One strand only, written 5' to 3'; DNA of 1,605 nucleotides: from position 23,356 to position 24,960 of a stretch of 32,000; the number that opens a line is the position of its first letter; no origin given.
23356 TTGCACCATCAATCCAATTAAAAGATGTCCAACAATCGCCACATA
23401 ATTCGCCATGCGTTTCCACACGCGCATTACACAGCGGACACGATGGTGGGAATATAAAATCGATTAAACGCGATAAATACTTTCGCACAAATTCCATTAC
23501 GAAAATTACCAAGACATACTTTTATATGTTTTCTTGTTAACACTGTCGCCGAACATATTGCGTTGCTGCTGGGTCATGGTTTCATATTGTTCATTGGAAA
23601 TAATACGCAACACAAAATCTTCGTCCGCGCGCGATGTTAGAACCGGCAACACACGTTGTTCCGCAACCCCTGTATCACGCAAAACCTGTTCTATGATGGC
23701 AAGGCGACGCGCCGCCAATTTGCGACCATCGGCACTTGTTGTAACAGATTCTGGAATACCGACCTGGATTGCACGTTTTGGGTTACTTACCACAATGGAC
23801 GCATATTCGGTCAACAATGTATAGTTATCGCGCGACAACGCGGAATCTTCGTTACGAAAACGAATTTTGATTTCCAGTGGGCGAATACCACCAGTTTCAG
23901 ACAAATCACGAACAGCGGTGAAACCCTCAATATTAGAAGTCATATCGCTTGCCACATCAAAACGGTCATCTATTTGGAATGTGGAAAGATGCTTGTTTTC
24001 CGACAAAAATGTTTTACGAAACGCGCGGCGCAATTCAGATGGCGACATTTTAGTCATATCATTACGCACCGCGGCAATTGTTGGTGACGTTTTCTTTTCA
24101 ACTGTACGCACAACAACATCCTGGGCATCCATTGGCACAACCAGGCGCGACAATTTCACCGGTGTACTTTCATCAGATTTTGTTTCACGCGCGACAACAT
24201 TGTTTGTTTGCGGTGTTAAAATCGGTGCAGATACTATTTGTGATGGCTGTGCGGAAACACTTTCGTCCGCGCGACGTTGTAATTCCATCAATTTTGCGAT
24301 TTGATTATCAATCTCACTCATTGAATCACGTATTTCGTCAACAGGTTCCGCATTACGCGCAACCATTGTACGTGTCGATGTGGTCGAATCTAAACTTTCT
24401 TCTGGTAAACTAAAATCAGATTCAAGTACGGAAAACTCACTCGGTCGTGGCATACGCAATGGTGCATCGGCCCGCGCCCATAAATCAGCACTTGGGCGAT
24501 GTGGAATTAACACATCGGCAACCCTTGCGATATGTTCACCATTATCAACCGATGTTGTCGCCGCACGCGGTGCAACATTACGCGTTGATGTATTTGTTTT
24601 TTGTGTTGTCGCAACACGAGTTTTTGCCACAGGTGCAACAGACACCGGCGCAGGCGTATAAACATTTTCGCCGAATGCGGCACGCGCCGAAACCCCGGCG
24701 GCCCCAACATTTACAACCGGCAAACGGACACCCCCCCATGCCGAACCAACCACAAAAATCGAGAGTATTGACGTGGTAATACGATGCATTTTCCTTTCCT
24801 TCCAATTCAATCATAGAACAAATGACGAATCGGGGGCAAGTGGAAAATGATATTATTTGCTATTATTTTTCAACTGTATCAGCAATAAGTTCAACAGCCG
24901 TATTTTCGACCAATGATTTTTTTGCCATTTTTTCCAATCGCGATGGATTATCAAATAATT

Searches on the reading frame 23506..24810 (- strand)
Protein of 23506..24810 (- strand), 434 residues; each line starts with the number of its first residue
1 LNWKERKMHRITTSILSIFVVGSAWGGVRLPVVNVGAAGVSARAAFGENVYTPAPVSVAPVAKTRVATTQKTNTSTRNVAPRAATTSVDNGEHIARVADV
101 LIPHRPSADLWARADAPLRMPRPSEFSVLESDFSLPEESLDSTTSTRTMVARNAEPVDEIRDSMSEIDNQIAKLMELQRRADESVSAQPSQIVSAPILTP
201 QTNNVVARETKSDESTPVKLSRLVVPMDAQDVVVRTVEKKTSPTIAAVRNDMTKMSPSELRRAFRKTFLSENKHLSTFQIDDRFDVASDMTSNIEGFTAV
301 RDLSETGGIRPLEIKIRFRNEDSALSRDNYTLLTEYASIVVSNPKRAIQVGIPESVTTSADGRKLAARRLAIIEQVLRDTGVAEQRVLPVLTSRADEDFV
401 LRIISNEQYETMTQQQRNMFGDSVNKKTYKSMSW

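Call 10: search_protein_families(library=ncbifam, proteins=[window:23506-24810:-], max_evalue=0.1)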
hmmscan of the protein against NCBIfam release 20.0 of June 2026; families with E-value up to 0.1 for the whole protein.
window:23506-24810:- (434 aa): 1 family
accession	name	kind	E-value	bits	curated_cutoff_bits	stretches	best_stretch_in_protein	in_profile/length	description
NF053611.1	YiaD_Gzip_OmpA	equivalog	0.0029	17.4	175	1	314-387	102-176/206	YiaD family glycine zipper/OmpA-like lipoprotein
